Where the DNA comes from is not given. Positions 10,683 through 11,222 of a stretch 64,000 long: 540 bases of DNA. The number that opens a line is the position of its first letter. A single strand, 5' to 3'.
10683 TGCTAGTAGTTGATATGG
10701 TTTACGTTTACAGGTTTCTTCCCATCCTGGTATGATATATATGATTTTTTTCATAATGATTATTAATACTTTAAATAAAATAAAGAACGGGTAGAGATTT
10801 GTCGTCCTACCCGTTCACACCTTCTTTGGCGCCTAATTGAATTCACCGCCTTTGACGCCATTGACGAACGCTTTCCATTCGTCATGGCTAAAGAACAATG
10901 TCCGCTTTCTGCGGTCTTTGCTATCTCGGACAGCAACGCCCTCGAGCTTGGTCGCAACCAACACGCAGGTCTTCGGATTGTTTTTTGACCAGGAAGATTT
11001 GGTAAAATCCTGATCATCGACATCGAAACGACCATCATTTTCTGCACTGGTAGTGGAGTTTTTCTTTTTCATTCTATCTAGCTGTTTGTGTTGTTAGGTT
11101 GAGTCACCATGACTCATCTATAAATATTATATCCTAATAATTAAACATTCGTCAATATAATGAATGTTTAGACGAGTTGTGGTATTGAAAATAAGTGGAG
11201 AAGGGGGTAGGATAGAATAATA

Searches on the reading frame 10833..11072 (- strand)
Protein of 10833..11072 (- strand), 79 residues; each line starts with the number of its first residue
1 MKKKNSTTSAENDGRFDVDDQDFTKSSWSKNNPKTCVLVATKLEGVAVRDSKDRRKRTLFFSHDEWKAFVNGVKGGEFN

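Call 4: search_protein_families(library=pfam, proteins=[window:10833-11072:-], max_evalue=0.1)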
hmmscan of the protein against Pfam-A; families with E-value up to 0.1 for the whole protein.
window:10833-11072:- (79 aa): 1 family
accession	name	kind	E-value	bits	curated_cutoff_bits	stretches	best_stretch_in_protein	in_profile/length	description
PF04149.17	DUF397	-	1.1e-14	54.7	24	1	23-74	3-55/55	Domain of unknown function (DUF397)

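Call 9: find_homologous_proteins(query=window:10833-11072:-, max_evalue=0.001)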
Query window:10833-11072:- (79 aa): 103 proteins with E <= 0.001 among 103 candidates.
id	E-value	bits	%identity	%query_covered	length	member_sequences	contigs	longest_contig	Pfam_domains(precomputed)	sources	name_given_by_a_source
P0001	6.2e-30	120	83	84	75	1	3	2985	PF04149.18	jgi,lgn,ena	-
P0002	6.5e-28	114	81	81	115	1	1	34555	PF04149.18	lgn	-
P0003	8.3e-28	113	83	81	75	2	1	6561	PF04149.18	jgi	-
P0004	5.0e-27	111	79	80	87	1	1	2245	PF04149.18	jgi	-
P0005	7.5e-27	110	78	82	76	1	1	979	PF04149.18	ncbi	-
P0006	8.1e-27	110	83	80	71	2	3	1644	PF04149.18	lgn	-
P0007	4.0e-26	108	70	92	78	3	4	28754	PF04149.18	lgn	-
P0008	4.0e-26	108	80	81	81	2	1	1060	PF04149.18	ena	-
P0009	4.5e-26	108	78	81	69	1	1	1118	PF04149.18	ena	-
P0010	1.5e-25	106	74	87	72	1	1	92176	PF04149.18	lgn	-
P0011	2.3e-25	106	79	80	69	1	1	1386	PF04149.18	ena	-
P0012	3.0e-25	105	79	80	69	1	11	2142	PF04149.18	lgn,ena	-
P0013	3.5e-25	105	77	81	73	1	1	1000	PF04149.18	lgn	-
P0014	4.5e-25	105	75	82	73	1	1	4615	PF04149.18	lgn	-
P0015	4.9e-25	105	78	81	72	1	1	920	PF04149.18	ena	-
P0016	5.8e-25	104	78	80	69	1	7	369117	PF04149.18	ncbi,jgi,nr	ncbi:TPA: DUF397 domain-containing protein [Candidatus Campbellbacteria bacterium]|nr:MAG: hypotheti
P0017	6.3e-25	104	73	85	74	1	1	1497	PF04149.18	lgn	-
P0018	1.1e-24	104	78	81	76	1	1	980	PF04149.18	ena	-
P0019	1.4e-24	103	76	80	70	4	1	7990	PF04149.18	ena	-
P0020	1.7e-24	103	70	81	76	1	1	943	PF04149.18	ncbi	-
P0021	2.2e-24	103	72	81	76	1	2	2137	PF04149.18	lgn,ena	-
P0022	2.4e-24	103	69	86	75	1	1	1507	PF04149.18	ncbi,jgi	-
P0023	3.3e-24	102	72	81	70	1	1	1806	PF04149.18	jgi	jgi:hypothetical protein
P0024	3.3e-24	102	77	81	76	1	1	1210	PF04149.18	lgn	-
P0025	3.5e-24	102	77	81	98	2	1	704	PF04149.18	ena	-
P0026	3.6e-24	102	75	81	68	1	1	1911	PF04149.18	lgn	-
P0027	3.9e-24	102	76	80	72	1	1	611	PF04149.18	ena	-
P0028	4.8e-24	102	73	81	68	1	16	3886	PF04149.18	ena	-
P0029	5.0e-24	101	72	82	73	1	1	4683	PF04149.18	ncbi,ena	-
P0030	8.2e-24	101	72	82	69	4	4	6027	PF04149.18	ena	-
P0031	1.3e-23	100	64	92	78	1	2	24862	PF04149.18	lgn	-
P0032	1.4e-23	100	73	80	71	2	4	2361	PF04149.18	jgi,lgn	jgi:hypothetical protein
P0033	1.9e-23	100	73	81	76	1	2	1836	PF04149.18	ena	-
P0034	2.0e-23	100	76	80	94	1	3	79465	PF04149.18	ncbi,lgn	-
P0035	2.2e-23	99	72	82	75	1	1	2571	PF04149.18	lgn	-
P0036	2.4e-23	99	72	81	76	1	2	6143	PF04149.18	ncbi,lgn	-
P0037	3.7e-23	99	67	87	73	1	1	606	PF04149.18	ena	-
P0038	3.7e-23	99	72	81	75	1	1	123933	PF04149.18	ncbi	-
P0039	5.1e-23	98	80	76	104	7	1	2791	PF04149.18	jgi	-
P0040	5.3e-23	98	72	82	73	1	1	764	PF04149.18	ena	-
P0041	5.8e-23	98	73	81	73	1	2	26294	PF04149.18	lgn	-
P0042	1.0e-22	97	72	81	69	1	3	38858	PF04149.18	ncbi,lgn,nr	ncbi:MAG: DUF397 domain-containing protein [Candidatus Vogelbacteria bacterium]|nr:DUF397 domain-con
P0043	1.4e-22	97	72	81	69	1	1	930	PF04149.18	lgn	-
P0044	1.5e-22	97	69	81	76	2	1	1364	PF04149.18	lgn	-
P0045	1.8e-22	97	71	80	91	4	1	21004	PF04149.18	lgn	-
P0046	2.0e-22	96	72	81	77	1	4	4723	PF04149.18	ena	-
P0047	3.0e-22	96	72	81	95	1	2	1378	PF04149.18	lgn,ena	-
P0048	3.7e-22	96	71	80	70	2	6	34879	PF04149.18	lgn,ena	-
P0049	5.1e-22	95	73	80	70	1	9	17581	PF04149.18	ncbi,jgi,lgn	jgi:hypothetical protein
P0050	5.2e-22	95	67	85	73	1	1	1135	PF04149.18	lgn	-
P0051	6.7e-22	95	69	82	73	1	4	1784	PF04149.18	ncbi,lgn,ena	ncbi:MAG: DUF397 domain-containing protein [Patescibacteria group bacterium]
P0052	6.8e-22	95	70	84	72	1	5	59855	PF04149.18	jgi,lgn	-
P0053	7.4e-22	95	73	78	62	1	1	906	PF04149.18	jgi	jgi:hypothetical protein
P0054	7.4e-22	95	70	80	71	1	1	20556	PF04149.18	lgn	-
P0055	7.9e-22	95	71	80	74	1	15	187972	PF04149.18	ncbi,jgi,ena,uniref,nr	ncbi:MAG: DUF397 domain-containing protein [Candidatus Taylorbacteria bacterium CG10_big_fil_rev_8_2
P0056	8.8e-22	94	65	86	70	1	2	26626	PF04149.18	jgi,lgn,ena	-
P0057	9.9e-22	94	70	81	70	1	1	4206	PF04149.18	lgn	-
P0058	1.2e-21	94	71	80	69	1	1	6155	PF04149.18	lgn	-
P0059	1.3e-21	94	70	80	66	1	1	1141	PF04149.18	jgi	jgi:hypothetical protein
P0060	1.5e-21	94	70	81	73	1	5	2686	PF04149.18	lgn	-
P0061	1.6e-21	94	69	81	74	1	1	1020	PF04149.18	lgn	-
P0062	2.5e-21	93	71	80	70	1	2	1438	PF04149.18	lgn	-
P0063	2.8e-21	93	70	81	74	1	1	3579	PF04149.18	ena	-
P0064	3.7e-21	92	73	76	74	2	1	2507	PF04149.18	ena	-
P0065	4.5e-21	92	73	80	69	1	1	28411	PF04149.18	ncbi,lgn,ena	-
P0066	4.6e-21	92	69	81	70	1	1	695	PF04149.18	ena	-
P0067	9.0e-21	91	65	82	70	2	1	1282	PF04149.18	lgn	-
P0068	1.1e-20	91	70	80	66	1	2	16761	PF04149.18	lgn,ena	-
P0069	1.4e-20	91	68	80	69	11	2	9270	PF04149.18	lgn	-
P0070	1.4e-20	91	72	81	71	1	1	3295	PF04149.18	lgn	-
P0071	1.5e-20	90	71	80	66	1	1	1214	PF04149.18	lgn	-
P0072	1.6e-20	90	69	81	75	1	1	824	PF04149.18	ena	-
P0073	1.6e-20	90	67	81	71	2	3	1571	PF04149.18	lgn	-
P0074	2.2e-20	90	70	80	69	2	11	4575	PF04149.18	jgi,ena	-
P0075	2.4e-20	90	67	81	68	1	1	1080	PF04149.18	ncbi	-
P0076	2.5e-20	90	67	80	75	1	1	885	PF04149.18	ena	-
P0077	3.0e-20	89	69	81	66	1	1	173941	PF04149.18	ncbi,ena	-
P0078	3.6e-20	89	69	81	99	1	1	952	PF04149.18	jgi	jgi:hypothetical protein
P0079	4.4e-20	89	70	80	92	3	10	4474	PF04149.18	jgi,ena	-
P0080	8.4e-20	88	66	81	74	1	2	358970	PF04149.18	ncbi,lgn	ncbi:MAG: DUF397 domain-containing protein [Verrucomicrobiota bacterium]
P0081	9.2e-20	88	69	80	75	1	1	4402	PF04149.18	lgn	-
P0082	9.5e-20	88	69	78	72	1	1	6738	PF04149.18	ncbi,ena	-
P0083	1.3e-19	87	64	81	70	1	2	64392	PF04149.18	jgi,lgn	jgi:hypothetical protein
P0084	1.3e-19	87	66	81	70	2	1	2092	PF04149.18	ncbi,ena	-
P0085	3.1e-19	86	66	78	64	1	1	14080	PF04149.18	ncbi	ncbi:MAG: DUF397 domain-containing protein [Minisyncoccota bacterium]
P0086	3.4e-19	86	67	80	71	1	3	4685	PF04149.18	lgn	-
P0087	4.5e-19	86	64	81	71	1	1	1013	PF04149.18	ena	-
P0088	5.0e-19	86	68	80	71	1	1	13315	PF04149.18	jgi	jgi:hypothetical protein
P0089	9.0e-19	85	68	78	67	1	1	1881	PF04149.18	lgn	-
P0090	9.8e-19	85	67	80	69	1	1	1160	PF04149.18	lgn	-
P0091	1.2e-18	84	64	81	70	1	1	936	PF04149.18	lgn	-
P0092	2.0e-18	84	66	86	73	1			PF04149.18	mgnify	mgnify:CR=1 FL=1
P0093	5.6e-17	79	66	78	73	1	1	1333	PF04149.18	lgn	-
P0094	1.1e-16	78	61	81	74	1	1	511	PF04149.18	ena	-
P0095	1.3e-16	78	67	81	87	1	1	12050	PF04149.18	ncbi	-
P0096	1.9e-14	71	63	80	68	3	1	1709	PF04149.18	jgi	jgi:ribosomal protein S26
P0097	3.2e-13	67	61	81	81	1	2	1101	PF04149.18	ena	-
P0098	2.7e-12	64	61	81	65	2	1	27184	PF04149.18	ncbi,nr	ncbi:MAG: DUF397 domain-containing protein [Parcubacteria group bacterium CG10_big_fil_rev_8_21_14_0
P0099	3.1e-12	64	60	66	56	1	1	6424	PF04149.18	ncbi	-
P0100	3.1e-10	58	68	56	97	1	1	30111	PF04149.18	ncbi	ncbi:MAG: DUF397 domain-containing protein [Patescibacteria group bacterium]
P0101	2.4e-7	49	51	80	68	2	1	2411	PF04149.18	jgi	jgi:hypothetical protein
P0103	9.4e-6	43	60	54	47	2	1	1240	PF04149.18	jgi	jgi:hypothetical protein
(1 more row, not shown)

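Call 10: find_encoding_contigs(protein=window:10833-11072:-, flank=6000, max_places=6)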
Protein window:10833-11072:- (79 aa): no gene with exactly this product is on record in the collection.

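Call 11: find_related_loci(query=window:10833-11072:-, collection=genome_contigs, flank=5000)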
Query window:10833-11072:- (79 aa) in genome_contigs; peptide patterns used: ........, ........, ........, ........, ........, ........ (x = any residue, [..] = any of these).
250 stretches matched a pattern; 29 encode a relative of the query (tblastn E <= 1e-3); 29 distinct loci.
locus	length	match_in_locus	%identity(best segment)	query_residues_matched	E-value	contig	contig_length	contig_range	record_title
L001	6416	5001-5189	79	16-78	9e-31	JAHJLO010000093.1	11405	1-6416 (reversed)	MAG: Patescibacteria group bacterium isolate Old_saline.mb.14 Old_saline.mb.14_k141_954299, whole genome shotgun sequenc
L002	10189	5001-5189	78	16-78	1e-29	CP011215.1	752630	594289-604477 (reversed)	MAG: Candidatus Campbellbacteria bacterium GW2011_OD1_34_28 chromosome, complete genome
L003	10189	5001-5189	78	16-78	2e-29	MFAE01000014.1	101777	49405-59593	MAG: Candidatus Campbellbacteria bacterium RIFOXYC2_FULL_35_25 rifoxyc2_full_scaffold_64, whole genome shotgun sequence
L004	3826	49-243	74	15-79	1e-28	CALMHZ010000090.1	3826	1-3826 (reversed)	MAG TPA_asm: uncultured bacterium isolate SRR6670122_bin.64_CONCOCT_v1.1_MAG genome assembly, contig: ERZ534011.16402, w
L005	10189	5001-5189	76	16-78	2e-28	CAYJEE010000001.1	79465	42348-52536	MAG TPA_asm: uncultured Candidatus Saccharibacteria bacterium isolate ERP123247_co1_78 genome assembly, contig: NODE_132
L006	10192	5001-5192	72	16-79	3e-28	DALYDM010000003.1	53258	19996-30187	MAG TPA_asm: Candidatus Paceibacterota bacterium isolate CTOTU14227 NODE_115_length_53258_cov_5.200477, whole genome sho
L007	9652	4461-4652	72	15-78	1e-27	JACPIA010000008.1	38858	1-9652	MAG: Candidatus Vogelbacteria bacterium isolate NC_groundwater_428_Ag_B-0.1um_43_89 GD18-4_B1_scaffold_1570854, whole ge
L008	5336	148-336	73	16-78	8e-27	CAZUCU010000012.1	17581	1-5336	MAG TPA_asm: uncultured Candidatus Saccharibacteria bacterium isolate SRP263991_co1_16 genome assembly, contig: NODE_475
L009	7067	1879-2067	70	16-78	2e-25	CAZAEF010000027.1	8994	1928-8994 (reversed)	MAG TPA_asm: uncultured Candidatus Saccharibacteria bacterium isolate ERP113451_co3_412 genome assembly, contig: NODE_66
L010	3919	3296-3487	67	16-79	3e-25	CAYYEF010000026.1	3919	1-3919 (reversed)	MAG TPA_asm: uncultured Candidatus Saccharibacteria bacterium isolate SRP220891_co5_64 genome assembly, contig: NODE_252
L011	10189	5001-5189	73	16-78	2e-25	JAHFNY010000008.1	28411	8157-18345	MAG: Candidatus Vogelbacteria bacterium isolate nzgw491 NODE_2197_length_28412_cov_3.519388, whole genome shotgun sequen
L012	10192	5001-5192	69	16-79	6e-25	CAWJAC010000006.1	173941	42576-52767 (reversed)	MAG: Candidatus Zambryskibacteria bacterium isolate MFD03726.bin.2.15 genome assembly, contig: contig_87035, whole genom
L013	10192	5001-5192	66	15-78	6e-25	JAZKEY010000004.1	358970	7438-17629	MAG: Verrucomicrobiota bacterium isolate DC_HB_02_SPN181219-bin056 DCHB02SPN_B056_0_000000000004, whole genome shotgun s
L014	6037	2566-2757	67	15-78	6e-25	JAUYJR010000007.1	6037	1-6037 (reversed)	MAG: bacterium isolate C24_metabat.bin.158 C24_k141_579947, whole genome shotgun sequence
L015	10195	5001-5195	68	15-79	1e-24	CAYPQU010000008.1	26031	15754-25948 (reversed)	MAG TPA_asm: uncultured Candidatus Saccharibacteria bacterium isolate SRP263991_co4_304 genome assembly, contig: NODE_23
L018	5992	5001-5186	69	18-79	5e-24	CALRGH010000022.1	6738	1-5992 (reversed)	MAG: Candidatus Nomurabacteria bacterium isolate TrH-25oct19-77 genome assembly, contig: TrH-25oct19-C24105, whole genom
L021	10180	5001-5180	68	20-79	2e-23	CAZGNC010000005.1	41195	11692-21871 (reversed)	MAG TPA_asm: uncultured Candidatus Saccharibacteria bacterium isolate SRP292972_co1_17 genome assembly, contig: NODE_540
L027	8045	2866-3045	65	20-79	5e-21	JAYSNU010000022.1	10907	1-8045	MAG: Candidatus Nomurabacteria bacterium isolate GFS_10948 GFS_10948_21, whole genome shotgun sequence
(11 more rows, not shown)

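Call 20: search_protein_families(library=padloc, proteins=[window:10833-11072:-], max_evalue=1)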
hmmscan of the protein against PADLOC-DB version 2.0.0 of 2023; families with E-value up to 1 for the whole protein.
window:10833-11072:- (79 aa): 0 families

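Call 21: search_protein_families(library=ncbifam, proteins=[window:10833-11072:-], max_evalue=1)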
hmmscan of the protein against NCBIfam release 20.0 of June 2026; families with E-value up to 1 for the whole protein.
window:10833-11072:- (79 aa): 0 families

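Call 22: search_solved_structures(query=A1, max_evalue=10, show_alignments=2)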
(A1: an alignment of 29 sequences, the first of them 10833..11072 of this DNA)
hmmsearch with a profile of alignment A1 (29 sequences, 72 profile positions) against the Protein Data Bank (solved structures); distinct sequences matched with E-value up to 10: 4.
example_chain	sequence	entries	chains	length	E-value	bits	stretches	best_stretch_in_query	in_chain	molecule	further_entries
3fj7_A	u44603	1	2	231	0.4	13.7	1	19-68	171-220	Major antigenic peptide PEB3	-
2hxw_A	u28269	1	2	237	0.43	13.6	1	19-69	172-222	Major antigenic peptide PEB3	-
3fjg_A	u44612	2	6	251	0.47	13.5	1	19-68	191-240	Major antigenic peptide PEB3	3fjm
3fir_A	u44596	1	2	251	0.47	13.5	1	19-68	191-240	Major antigenic peptide PEB3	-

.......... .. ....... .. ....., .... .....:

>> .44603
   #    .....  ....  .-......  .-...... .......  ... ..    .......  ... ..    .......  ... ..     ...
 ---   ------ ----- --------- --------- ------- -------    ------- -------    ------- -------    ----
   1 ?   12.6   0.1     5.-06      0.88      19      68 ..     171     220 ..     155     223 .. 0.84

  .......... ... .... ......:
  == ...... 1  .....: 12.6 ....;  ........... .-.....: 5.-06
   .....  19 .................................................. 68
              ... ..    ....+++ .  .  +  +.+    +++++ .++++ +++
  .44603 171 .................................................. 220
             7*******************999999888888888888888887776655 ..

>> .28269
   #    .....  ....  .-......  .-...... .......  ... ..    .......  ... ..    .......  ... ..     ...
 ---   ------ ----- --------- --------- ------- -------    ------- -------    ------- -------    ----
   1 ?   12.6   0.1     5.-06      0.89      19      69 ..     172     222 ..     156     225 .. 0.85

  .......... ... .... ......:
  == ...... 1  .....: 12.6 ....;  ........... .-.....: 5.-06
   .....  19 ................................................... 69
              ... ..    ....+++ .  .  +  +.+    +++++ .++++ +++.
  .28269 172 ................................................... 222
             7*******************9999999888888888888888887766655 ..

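Call 42: predict_structure(alignment_id=A3)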
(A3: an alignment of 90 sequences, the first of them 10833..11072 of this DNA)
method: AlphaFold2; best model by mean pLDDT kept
length: 79 residues; sequences in the alignment: 90
mean_pLDDT: 83.4   pTM: 0.68
mean pLDDT of the five models: 83.4, 82.8, 82.6, 82.1, 80.8
residues with pLDDT >= 90: 47; 70-90: 10; 50-70: 21; < 50: 1
segments of 3 or more residues with pLDDT < 50: none
pLDDT, mean of each block of 10 residues (from residue 1): 55 81 78 77 95 93 96 93
secondary structure, 60 per line:
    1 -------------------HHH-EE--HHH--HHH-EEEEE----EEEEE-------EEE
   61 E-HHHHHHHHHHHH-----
elements in order: E37-41 E46-50 E58-61 H63-74

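Call 47: search_protein_representatives(alignment_id=A3)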
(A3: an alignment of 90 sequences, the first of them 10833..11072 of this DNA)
Query: 90 sequences, 72 profile positions. Proteins with E-value up to 0.001 (for the whole library): 12394; up to 1e-10: 1332; up to 1e-30: 1. The best 150 are listed.
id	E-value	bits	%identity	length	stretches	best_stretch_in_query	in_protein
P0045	4.7e-33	129.1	-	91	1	2-71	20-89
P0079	1.6e-30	120.9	-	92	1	4-70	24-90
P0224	1.1e-25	105.5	-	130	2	8-70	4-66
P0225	3.9e-25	103.7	-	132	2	10-70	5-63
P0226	4.5e-25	103.5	-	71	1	2-70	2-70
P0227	1.3e-24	102.0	-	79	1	4-71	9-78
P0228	1.6e-24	101.7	-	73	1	5-70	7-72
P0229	1.8e-24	101.6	-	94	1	3-71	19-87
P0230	1.2e-23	98.9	-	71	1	2-70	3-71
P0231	3.2e-22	94.4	-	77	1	5-71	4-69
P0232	3.6e-22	94.2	-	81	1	7-70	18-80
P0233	5.7e-22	93.5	-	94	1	3-71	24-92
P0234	6.9e-22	93.3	-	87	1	4-70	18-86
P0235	1.0e-21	92.8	-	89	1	4-70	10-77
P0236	1.3e-21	92.4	-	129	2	13-70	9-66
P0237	1.6e-21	92.2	-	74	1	3-70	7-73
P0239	3.6e-21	91.0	-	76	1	3-70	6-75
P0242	1.0e-20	89.5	-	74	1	3-70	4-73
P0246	3.3e-20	87.9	-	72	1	3-69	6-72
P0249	4.5e-20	87.5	-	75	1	5-70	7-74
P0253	1.4e-19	85.9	-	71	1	8-71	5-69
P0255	3.7e-19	84.5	-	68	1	7-71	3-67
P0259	5.8e-19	83.9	-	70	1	7-70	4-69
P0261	8.6e-19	83.4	-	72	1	11-71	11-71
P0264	1.5e-18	82.6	-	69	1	8-71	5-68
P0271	5.2e-18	80.9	-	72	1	7-70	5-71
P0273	5.6e-18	80.8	-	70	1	7-70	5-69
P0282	1.8e-17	79.1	-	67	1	10-70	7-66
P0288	4.1e-17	78.0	-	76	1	8-70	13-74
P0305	2.2e-16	75.6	-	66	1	9-70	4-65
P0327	9.8e-16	73.6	-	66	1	11-71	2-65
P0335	1.2e-15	73.3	-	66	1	7-70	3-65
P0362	3.6e-15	71.8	-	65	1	12-70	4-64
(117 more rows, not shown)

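Call 50: list_cluster_members(proteins=[P0226, P0227, P0228, P0229, P0230, P0231, P0232, P0233, P0234, P0235])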
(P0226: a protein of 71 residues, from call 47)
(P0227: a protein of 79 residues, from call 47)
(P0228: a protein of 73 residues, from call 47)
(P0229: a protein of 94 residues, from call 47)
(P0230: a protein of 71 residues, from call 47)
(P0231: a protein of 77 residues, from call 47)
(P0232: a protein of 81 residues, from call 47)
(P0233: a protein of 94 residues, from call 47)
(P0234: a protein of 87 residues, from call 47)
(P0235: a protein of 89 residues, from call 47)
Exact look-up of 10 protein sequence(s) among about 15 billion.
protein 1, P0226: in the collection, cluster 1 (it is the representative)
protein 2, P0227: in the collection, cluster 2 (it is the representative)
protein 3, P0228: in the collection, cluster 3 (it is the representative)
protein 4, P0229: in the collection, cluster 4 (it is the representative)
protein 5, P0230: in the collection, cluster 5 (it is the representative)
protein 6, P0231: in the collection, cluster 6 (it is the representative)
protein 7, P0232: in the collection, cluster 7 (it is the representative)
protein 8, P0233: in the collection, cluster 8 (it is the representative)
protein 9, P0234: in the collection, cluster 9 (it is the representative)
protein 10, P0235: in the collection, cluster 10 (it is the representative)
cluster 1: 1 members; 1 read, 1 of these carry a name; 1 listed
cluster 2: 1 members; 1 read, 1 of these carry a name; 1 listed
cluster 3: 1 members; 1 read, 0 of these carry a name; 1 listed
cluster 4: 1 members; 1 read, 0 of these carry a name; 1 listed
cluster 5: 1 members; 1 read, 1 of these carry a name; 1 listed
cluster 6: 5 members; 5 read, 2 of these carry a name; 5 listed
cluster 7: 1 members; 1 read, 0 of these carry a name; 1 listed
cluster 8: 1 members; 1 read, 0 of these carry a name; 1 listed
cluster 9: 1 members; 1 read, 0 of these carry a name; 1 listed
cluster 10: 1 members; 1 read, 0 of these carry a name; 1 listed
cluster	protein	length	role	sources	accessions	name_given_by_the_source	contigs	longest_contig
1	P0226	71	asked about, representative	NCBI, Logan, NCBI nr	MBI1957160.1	MAG: DUF397 domain-containing protein [Candidatus Niyogibacteria bacterium] | DUF397 domain-containing protein [Candidatus Niyogibacteria bacterium]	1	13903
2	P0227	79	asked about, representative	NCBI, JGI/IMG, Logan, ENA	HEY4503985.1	MAG TPA: DUF397 domain-containing protein [Candidatus Paceibacterota bacterium]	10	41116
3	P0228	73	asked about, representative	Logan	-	-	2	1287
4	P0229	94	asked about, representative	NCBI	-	-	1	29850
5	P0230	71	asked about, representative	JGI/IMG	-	hypothetical protein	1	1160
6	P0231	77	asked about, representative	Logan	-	-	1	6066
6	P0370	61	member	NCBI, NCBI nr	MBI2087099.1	MAG: DUF397 domain-containing protein [Candidatus Zambryskibacteria bacterium] | DUF397 domain-containing protein [Candidatus Zambryskibacteria bacterium]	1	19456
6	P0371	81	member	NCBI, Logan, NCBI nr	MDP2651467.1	MAG: DUF397 domain-containing protein [bacterium] | DUF397 domain-containing protein [bacterium]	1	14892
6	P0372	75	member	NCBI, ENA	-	-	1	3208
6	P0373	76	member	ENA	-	-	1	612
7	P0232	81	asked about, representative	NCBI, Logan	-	-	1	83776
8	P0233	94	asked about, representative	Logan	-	-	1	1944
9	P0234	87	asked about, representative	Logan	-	-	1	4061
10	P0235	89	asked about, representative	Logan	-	-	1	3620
